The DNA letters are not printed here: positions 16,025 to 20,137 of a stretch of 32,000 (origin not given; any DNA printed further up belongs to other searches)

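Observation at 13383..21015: Five-gene, translationally coupled molybdoenzyme operon with Sre-like accessory genes and no assignable substrate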

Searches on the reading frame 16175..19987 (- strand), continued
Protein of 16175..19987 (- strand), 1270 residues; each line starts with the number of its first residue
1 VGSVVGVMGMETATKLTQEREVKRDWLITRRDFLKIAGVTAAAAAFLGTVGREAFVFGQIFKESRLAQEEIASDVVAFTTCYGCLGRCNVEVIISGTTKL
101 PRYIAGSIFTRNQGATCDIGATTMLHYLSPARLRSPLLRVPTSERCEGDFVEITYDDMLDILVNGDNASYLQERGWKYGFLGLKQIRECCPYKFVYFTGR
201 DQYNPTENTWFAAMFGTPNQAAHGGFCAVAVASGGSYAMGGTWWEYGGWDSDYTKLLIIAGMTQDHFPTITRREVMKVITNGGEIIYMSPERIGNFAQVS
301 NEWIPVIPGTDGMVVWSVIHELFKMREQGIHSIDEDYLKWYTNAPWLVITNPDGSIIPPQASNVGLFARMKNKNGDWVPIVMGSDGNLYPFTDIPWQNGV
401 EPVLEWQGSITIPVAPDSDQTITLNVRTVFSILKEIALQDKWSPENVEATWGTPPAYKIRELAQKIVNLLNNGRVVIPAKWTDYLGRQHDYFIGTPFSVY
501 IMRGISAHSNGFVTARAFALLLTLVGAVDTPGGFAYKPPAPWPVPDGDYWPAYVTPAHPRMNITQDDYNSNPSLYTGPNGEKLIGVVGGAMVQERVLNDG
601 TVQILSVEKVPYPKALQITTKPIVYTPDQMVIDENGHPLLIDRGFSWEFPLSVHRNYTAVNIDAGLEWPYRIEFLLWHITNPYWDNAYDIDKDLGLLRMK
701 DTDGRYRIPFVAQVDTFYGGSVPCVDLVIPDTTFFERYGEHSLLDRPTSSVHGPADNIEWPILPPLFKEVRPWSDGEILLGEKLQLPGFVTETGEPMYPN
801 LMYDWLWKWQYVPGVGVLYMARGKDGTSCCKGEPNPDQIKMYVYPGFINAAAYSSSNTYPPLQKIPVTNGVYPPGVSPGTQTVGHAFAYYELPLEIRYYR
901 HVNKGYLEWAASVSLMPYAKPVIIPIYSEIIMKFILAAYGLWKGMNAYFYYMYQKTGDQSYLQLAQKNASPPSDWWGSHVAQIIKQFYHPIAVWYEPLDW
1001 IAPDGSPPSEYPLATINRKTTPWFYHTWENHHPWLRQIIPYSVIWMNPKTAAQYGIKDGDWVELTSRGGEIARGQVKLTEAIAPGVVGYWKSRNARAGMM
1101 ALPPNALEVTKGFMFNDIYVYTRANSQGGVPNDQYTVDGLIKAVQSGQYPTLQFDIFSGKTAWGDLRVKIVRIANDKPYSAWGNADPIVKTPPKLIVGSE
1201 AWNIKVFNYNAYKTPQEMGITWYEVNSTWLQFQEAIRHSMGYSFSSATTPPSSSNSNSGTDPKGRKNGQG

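Call 8: search_solved_structures(query=window:16175-19987:-, max_evalue=0.001, show_alignments=2)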
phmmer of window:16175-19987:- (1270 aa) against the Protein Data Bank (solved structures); distinct sequences matched with E-value up to 0.001: 12.
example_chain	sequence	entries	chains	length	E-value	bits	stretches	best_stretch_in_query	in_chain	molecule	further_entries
2vpw_A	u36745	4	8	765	7e-14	53.6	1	30-323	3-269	THIOSULFATE REDUCTASE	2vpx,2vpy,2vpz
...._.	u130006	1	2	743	5.8e-09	37.3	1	1007-1087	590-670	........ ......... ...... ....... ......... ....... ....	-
7bkb_D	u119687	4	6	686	1.5e-08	35.9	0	78-190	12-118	Formate dehydrogenase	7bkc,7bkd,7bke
7l5i_A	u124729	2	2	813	1.3e-07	32.8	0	994-1088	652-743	Trimethylamine-N-oxide reductase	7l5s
9vap_A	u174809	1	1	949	1.3e-05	26.1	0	189-324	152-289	Formate dehydrogenase molybdopterin-binding subunit FdhA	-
2jim_A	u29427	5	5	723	1.5e-05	26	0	992-1087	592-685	PERIPLASMIC NITRATE REDUCTASE | PROTEIN (PERIPLASMIC NITRATE REDUCTASE)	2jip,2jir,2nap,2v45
2jio_A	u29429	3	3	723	1.6e-05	25.9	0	992-1087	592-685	PERIPLASMIC NITRATE REDUCTASE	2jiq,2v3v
4ydd_A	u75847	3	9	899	2.1e-05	25.5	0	257-336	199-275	DMSO reductase family type II enzyme, molybdopterin subunit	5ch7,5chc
5e7o_A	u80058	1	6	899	2.1e-05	25.5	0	257-336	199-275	DMSO reductase family type II enzyme, molybdopterin subunit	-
9wxb_B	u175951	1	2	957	3.4e-05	24.8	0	1046-1087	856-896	Formate dehydrogenase alpha subunit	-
2e7z_A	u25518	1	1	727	0.0002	22.2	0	983-1069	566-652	Acetylene hydratase Ahy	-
6tg9_A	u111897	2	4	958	0.00043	21.1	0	1046-1087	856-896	Formate dehydrogenase subunit alpha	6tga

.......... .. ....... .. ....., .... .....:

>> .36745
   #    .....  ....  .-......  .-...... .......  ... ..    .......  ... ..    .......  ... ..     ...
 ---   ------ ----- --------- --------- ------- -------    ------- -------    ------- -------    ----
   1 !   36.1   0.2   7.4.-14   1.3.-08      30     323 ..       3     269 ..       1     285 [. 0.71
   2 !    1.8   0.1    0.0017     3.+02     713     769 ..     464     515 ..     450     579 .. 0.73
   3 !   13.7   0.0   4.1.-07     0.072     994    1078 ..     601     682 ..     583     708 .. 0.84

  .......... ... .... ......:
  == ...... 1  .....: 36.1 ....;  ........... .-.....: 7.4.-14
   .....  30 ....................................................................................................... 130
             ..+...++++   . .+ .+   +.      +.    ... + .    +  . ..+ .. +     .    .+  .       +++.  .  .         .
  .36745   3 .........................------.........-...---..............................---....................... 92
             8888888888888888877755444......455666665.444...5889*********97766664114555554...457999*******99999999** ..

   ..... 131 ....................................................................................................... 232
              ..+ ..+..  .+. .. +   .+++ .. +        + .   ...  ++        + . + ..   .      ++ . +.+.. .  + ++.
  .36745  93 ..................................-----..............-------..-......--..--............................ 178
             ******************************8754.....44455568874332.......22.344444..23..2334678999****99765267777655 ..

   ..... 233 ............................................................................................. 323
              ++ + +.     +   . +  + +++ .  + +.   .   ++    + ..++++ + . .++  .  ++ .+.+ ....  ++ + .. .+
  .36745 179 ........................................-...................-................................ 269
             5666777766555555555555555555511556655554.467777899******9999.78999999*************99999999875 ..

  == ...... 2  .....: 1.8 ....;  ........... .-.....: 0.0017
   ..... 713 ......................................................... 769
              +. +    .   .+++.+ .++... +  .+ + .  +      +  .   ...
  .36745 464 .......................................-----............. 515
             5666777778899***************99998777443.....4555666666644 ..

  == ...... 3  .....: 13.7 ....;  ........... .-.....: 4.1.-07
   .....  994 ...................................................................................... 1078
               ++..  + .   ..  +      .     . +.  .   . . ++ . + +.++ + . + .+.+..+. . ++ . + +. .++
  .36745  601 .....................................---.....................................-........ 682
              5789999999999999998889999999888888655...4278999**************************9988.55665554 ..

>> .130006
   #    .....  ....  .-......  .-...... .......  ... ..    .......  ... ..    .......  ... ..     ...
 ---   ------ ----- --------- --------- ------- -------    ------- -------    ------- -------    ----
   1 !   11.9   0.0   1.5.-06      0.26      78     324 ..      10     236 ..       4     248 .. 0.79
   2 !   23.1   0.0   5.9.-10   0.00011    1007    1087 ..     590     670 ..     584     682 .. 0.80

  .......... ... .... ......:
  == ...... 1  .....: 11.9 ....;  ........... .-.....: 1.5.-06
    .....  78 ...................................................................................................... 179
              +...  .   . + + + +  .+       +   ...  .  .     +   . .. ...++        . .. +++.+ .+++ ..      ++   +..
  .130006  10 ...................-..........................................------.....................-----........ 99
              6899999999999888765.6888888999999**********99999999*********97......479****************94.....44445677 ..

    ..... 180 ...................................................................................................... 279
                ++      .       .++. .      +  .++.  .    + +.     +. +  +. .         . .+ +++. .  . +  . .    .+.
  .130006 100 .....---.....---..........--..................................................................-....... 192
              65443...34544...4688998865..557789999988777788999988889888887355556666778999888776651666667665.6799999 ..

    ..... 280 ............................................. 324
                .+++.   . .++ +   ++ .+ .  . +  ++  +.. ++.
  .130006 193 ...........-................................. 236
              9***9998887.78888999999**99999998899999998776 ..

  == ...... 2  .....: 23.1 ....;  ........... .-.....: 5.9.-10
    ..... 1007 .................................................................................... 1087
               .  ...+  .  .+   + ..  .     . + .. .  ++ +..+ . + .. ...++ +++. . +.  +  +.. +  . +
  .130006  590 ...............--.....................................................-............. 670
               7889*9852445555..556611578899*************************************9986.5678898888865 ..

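Call 9: list_cluster_members(proteins=[P0001, P0002, P0004, P0005, P0006, P0008, P0009, P0013, P0014, P0018])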
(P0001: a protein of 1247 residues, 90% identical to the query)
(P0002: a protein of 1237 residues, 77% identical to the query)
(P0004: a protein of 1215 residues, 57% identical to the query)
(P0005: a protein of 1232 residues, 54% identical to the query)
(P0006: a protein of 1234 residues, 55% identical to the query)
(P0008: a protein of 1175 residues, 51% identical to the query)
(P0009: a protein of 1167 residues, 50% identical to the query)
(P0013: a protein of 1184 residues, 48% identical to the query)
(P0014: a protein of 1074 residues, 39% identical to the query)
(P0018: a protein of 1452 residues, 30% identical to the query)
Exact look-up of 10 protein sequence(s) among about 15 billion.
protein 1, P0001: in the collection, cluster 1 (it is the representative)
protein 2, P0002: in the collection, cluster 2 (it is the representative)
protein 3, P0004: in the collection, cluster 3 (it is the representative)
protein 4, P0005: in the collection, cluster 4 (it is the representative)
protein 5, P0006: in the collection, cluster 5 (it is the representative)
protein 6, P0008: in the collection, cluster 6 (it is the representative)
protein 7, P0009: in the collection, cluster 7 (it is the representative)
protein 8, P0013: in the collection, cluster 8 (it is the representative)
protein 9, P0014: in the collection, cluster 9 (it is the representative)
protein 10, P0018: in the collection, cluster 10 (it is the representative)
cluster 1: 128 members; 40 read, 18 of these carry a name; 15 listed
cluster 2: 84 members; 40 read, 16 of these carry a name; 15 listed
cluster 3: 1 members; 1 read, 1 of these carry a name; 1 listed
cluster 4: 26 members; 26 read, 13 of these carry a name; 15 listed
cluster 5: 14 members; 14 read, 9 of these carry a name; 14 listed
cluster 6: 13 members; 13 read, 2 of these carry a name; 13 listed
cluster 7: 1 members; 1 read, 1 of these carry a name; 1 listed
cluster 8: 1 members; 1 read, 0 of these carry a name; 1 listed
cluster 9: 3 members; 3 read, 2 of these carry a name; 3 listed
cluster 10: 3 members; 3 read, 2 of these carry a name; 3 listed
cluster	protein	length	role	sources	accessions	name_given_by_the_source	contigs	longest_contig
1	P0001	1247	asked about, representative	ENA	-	-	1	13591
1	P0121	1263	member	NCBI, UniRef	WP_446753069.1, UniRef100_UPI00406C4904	molybdopterin dinucleotide binding domain-containing protein [Vulcanisaeta sp. JCM 16161] | molybdopterin dinucleotide binding domain-containing protein n=1 Tax=Vulcanisaeta sp. JCM ...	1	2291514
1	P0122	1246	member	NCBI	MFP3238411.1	MAG: molybdopterin dinucleotide binding domain-containing protein [Caldivirga sp.]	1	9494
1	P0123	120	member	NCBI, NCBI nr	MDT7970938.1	MAG: twin-arginine translocation signal domain-containing protein, partial [Vulcanisaeta ... | twin-arginine translocation signal domain-containing protein [Vulcanisaeta sp.]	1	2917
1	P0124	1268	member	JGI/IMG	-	anaerobic selenocysteine-containing dehydrogenase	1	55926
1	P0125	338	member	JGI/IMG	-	anaerobic selenocysteine-containing dehydrogenase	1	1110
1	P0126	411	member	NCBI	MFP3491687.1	MAG: twin-arginine translocation signal domain-containing protein, partial [Vulcanisaeta ...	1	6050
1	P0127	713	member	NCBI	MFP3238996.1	MAG: molybdopterin dinucleotide binding domain-containing protein, partial [Caldivirga ...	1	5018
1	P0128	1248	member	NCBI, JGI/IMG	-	anaerobic selenocysteine-containing dehydrogenase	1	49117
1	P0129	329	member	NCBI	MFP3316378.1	MAG: molybdopterin dinucleotide binding domain-containing protein, partial [Caldivirga ...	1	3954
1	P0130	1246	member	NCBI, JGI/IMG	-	anaerobic selenocysteine-containing dehydrogenase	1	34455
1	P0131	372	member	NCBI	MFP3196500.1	MAG: molybdopterin dinucleotide binding domain-containing protein, partial [Caldivirga ...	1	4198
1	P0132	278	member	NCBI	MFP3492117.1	MAG: molybdopterin dinucleotide binding domain-containing protein, partial [Vulcanisaeta ...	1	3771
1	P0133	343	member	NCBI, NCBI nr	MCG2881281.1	MAG: sulfide reductase, partial [Vulcanisaeta sp.] | sulfide reductase [Vulcanisaeta sp.]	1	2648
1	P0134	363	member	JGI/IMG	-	Anaerobic dehydrogenases, typically selenocysteine-containing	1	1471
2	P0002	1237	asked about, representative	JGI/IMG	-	anaerobic selenocysteine-containing dehydrogenase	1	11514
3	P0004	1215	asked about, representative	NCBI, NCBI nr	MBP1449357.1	MAG: twin-arginine translocation signal domain-containing protein, partial [Thermoproteus ... | twin-arginine translocation signal domain-containing protein [Thermoproteus sp.]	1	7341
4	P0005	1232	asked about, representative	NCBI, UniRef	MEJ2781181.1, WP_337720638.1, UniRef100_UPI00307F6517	molybdopterin dinucleotide binding domain-containing protein [Stygiolobus sp. CP850M] | molybdopterin dinucleotide binding domain-containing protein n=1 Tax=Stygiolobus sp. ...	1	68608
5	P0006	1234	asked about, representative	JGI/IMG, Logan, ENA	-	anaerobic selenocysteine-containing dehydrogenase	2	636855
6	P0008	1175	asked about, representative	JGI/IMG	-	-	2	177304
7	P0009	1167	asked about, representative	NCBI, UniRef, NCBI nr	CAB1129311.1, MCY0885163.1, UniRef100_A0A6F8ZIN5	Putative Sulfite/Sulfur reductase [Candidatus Hydrogenisulfobacillus filiaventi] | Sulfite/Sulfur reductase n=1 Tax=Candidatus Hydrogenisulfobacillus filiaventi ... | molybdopterin-dependent oxidoreductase [Bacillota bacterium]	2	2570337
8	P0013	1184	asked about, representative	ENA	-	-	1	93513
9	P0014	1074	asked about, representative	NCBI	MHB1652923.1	MAG: molybdopterin-dependent oxidoreductase [Desulfitobacteriaceae bacterium]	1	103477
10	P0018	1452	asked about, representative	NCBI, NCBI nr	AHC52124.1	oxidoreductase [Sulfolobus acidocaldarius SUSAZ]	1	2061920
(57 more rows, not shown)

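Call 14: find_related_loci(query=A1, collection=genome_contigs, flank=8000)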
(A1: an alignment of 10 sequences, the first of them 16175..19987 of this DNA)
Query A1 (1270 aa) in genome_contigs; peptide patterns used: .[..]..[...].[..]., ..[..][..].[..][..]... (x = any residue, [..] = any of these).
43 stretches matched a pattern; 10 encode a relative of the query (tblastn E <= 1e-3); 9 distinct loci.
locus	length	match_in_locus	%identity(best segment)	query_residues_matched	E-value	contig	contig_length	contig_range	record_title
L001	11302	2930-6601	77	25-1250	0e+0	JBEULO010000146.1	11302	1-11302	MAG: Thermoproteus sp. isolate KC_019 contig146, whole genome shotgun sequence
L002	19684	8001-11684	76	28-1257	0e+0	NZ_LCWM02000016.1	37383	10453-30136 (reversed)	Thermoproteus sp. CP80 NODE_62_length_37383_cov_156.066_ID_1681502, whole genome shotgun sequence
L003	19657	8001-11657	78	25-1247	0e+0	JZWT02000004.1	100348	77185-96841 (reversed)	MAG: Thermoproteus sp. AZ2 NODE_11_length_100348_cov_7.220446, whole genome shotgun sequence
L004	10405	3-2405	91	470-1270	0e+0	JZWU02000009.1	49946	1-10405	MAG: Vulcanisaeta sp. AZ3 NODE_33_length_49946_cov_6.971283, whole genome shotgun sequence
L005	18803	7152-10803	79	28-1257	0e+0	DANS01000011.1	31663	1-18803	MAG TPA_asm: Thermoproteus sp. UBA157 UBA157_contig_1193, whole genome shotgun sequence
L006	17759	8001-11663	57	21-1235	0e+0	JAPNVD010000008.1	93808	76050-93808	MAG: Sulfolobaceae archaeon isolate CF.Pisc.bin.25 k141_742891, whole genome shotgun sequence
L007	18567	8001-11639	54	28-1234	0e+0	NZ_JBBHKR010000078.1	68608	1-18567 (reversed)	Stygiolobus sp. CP850M NODE_8_length_68608_cov_26.179070, whole genome shotgun sequence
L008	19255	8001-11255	38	28-1236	0e+0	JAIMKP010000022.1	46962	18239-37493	MAG: Desulfosporosinus sp. isolate GA_180221_E-2-1-MAG-50_16 NODE_177_length_47072_cov_10.449667, whole genome shotgun s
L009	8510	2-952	77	934-1250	4e-152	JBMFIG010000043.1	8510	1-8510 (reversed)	MAG: Thermoproteus sp. isolate KM4324-17 NODE_43_length_8510_cov_13.595636, whole genome shotgun sequence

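Call 15: find_encoding_contigs(protein=P0006, flank=8000, max_places=3)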
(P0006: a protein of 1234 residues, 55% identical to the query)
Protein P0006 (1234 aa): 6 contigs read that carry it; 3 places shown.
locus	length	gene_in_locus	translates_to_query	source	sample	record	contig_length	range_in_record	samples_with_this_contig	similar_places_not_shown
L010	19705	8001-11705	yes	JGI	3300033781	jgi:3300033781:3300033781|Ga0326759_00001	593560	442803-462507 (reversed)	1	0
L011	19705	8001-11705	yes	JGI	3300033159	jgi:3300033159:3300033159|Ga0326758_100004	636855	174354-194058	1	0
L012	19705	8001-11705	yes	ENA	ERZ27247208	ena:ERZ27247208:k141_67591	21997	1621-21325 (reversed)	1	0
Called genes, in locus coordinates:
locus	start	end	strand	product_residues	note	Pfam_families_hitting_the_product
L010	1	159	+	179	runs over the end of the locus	-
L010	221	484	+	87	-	PF13085:Fer2_3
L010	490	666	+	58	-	-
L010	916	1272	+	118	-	-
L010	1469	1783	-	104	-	-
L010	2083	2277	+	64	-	-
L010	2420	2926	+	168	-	-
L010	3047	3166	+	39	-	-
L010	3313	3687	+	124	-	-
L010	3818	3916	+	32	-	-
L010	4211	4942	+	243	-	PF01209:Ubie_methyltran, PF07021:MetW (weak), PF13847:Methyltransf_31 (weak), PF08241:Methyltransf_11, PF13649:Methyltransf_25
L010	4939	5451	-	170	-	PF07680:DoxA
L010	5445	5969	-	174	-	PF04173:DoxD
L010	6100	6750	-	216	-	-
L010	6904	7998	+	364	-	PF03916:NrfD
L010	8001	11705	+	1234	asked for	PF01568:Molydop_binding (weak)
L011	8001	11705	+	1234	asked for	PF01568:Molydop_binding (weak)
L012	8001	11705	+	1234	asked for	PF01568:Molydop_binding (weak)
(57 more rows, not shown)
